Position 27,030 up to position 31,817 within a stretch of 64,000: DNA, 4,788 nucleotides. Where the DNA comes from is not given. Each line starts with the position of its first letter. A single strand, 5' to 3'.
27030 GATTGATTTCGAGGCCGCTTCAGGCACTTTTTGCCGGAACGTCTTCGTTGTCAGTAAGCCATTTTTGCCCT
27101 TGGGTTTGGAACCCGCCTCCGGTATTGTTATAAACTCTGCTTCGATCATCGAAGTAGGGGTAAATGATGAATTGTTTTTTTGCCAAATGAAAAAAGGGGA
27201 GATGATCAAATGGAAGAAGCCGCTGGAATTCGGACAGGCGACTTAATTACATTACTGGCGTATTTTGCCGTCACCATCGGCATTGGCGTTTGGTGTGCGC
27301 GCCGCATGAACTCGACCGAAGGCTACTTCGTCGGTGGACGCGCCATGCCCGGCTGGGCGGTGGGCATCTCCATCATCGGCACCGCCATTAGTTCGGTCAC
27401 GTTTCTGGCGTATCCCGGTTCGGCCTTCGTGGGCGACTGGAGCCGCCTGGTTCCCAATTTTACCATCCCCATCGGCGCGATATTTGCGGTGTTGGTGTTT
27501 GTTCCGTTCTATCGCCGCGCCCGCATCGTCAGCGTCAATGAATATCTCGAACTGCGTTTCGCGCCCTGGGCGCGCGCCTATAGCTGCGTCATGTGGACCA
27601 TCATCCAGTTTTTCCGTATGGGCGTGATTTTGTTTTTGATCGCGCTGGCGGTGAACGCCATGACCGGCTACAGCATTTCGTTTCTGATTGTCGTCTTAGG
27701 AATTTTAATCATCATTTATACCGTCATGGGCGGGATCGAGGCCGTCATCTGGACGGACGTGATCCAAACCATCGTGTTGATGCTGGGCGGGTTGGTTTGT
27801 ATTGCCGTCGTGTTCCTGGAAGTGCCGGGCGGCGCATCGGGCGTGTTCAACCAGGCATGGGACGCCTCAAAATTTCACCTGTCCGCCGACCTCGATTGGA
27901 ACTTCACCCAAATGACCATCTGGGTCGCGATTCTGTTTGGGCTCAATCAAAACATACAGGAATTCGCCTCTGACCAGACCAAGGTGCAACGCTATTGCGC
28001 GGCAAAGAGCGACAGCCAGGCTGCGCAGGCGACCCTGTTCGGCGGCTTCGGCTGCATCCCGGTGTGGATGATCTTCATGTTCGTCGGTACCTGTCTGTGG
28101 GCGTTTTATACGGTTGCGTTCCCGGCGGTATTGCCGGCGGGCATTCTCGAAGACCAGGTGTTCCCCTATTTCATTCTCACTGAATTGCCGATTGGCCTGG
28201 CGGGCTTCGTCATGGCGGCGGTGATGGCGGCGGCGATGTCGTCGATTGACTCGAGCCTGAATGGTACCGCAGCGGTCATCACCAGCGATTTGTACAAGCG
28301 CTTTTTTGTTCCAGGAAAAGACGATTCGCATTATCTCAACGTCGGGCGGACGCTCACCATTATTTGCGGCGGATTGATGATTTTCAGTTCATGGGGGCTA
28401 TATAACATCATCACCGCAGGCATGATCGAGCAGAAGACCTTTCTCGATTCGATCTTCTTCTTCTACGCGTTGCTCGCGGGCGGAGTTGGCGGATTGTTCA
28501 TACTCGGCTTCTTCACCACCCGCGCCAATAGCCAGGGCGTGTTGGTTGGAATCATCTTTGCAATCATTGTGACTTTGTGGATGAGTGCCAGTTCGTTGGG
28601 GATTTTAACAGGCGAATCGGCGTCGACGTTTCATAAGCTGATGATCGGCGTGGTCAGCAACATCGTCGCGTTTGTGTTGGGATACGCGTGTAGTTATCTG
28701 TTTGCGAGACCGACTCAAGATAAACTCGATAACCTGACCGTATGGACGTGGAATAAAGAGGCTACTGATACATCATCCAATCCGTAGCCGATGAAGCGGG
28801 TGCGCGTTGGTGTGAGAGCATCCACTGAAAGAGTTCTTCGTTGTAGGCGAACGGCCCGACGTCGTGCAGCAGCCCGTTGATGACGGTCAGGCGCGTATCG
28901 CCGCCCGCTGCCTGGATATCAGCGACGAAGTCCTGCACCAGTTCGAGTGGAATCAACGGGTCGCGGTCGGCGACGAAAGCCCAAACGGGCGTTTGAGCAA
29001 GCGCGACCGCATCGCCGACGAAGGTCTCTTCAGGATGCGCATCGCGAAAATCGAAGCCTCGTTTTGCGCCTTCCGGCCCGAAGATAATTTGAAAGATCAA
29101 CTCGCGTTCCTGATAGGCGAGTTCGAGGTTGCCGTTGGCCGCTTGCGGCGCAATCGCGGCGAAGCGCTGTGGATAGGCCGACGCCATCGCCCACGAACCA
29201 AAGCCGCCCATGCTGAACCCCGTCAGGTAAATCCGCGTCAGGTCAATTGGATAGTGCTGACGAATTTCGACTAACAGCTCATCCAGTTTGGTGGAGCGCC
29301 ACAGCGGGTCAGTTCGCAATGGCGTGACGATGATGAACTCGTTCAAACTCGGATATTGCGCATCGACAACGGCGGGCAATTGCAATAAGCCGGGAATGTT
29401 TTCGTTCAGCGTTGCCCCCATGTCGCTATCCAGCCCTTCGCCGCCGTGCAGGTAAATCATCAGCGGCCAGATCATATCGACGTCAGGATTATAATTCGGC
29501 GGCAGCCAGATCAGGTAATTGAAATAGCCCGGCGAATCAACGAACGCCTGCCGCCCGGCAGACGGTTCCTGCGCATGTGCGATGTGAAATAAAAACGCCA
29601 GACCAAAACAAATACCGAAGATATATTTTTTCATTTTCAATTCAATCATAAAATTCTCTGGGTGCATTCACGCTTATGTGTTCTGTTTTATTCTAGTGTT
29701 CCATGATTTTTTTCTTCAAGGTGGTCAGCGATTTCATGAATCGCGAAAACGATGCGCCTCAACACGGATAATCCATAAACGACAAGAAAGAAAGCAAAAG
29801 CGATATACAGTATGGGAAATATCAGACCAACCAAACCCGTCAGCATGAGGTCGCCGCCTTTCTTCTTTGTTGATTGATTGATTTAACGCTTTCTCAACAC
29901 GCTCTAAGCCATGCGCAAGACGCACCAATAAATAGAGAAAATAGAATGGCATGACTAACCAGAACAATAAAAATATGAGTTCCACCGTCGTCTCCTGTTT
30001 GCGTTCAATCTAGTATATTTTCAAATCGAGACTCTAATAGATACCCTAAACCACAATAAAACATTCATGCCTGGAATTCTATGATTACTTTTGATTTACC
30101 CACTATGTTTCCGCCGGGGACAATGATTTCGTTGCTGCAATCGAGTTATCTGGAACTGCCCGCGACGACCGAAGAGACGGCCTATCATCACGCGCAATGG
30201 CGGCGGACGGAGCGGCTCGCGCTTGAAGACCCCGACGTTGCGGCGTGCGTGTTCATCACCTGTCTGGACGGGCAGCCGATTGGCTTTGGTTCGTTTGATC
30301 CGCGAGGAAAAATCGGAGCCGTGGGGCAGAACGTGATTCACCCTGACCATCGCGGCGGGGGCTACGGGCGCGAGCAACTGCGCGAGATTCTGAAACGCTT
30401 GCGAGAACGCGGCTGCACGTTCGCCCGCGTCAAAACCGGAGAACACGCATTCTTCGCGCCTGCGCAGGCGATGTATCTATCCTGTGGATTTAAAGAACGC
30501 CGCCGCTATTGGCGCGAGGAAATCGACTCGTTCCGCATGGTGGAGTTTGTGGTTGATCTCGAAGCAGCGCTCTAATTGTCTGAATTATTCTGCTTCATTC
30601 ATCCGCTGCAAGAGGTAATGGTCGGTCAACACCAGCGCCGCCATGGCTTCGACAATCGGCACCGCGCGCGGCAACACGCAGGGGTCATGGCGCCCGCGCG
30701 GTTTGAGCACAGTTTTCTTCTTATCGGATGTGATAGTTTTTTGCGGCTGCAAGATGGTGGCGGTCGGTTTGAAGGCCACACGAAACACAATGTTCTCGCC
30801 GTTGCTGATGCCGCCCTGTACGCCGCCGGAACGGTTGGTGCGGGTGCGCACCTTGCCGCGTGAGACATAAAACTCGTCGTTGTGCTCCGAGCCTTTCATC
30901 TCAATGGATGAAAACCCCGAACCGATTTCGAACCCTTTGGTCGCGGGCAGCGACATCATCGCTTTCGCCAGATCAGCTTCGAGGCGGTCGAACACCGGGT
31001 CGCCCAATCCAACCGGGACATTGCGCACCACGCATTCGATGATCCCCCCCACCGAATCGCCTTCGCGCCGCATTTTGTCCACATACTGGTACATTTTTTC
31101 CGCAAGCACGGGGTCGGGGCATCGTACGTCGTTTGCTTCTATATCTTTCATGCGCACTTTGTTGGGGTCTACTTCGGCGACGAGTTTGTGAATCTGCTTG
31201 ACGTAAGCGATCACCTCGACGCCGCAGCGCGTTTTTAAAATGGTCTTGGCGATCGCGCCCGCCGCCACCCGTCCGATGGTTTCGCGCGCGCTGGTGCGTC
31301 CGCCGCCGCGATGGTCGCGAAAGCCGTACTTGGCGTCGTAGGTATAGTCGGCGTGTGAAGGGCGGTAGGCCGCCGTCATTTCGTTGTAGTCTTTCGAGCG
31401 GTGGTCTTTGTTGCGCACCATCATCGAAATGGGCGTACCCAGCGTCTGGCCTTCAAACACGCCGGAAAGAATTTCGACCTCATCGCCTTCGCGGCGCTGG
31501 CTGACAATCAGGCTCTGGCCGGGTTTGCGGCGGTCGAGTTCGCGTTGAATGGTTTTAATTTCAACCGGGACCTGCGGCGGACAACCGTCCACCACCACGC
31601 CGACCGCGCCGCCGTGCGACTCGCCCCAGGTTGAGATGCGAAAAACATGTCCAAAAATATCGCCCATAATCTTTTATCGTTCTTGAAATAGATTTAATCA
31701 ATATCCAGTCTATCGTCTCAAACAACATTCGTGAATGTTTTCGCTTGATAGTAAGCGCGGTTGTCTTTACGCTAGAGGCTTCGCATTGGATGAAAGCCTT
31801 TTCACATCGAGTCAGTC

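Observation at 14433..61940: Dispersed 80-bp hairpin family with compensatory base changes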

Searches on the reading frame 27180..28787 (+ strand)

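Call 63: search_protein_families(library=pfam, proteins=[window:27180-28787:+], max_evalue=0.00001)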
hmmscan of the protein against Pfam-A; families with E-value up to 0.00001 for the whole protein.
window:27180-28787:+ (535 aa): 1 family
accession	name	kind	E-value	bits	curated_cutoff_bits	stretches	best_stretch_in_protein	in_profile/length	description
PF00474.23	SSF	-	3.1e-48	165.1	22.8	1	49-459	1-404/406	Sodium:solute symporter family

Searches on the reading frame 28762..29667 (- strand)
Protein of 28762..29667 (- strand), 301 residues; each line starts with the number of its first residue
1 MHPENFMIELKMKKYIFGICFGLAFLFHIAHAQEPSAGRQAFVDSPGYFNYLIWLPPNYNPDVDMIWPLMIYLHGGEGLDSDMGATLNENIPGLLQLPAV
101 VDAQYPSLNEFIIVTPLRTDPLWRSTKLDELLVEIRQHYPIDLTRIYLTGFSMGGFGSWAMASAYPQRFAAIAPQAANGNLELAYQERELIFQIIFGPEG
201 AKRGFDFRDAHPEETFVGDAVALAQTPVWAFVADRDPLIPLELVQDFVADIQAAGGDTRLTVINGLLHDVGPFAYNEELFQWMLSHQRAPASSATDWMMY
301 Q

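Call 64: search_protein_families(library=pfam, proteins=[window:28762-29667:-], max_evalue=0.00001)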
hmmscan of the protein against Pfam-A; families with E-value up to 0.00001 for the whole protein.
window:28762-29667:- (301 aa): 4 families
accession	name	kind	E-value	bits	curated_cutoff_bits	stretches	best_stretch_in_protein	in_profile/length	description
PF12146.15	Hydrolase_4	-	7.5e-07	29.1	27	0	129-178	63-110/239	Serine aminopeptidase, S33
PF00561.26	Abhydrolase_1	-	1.6e-06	28.4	25.8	1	128-211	55-133/245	alpha/beta hydrolase fold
PF00326.27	Peptidase_S9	-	2.3e-06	27.7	22.6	1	137-271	57-190/213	Prolyl oligopeptidase family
PF00756.26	Esterase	-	6.9e-06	26.4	22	0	123-176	94-147/251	Putative esterase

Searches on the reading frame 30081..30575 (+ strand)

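Call 64: search_protein_families(library=pfam, proteins=[window:30081-30575:+], max_evalue=0.00001)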
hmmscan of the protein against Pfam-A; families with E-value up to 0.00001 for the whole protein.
window:30081-30575:+ (164 aa): 2 families
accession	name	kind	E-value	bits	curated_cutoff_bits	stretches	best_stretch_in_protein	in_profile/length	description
PF00583.31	Acetyltransf_1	-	2.2e-13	51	20.7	1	35-137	17-116/116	Acetyltransferase (GNAT) family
PF13508.13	Acetyltransf_7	-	4.1e-10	40.3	27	1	56-139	4-84/84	Acetyltransferase (GNAT) domain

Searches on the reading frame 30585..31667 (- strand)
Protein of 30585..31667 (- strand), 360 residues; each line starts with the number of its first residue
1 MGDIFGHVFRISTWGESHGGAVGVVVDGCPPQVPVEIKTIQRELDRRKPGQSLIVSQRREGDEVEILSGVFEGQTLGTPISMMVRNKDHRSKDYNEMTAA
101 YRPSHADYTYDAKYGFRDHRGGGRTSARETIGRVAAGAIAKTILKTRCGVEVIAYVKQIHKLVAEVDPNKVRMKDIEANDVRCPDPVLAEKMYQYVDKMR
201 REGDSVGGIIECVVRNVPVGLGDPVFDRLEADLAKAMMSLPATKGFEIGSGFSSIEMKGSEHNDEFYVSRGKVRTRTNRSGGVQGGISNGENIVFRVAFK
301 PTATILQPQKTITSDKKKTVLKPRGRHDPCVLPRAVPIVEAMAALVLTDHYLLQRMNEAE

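Call 64: search_protein_families(library=pfam, proteins=[window:30585-31667:-], max_evalue=0.00001)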
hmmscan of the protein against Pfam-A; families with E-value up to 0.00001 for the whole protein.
window:30585-31667:- (360 aa): 1 family
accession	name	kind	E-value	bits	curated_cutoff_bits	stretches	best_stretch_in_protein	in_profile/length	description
PF01264.26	Chorismate_synt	-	1.8e-146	487.5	27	1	9-352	1-327/327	Chorismate synthase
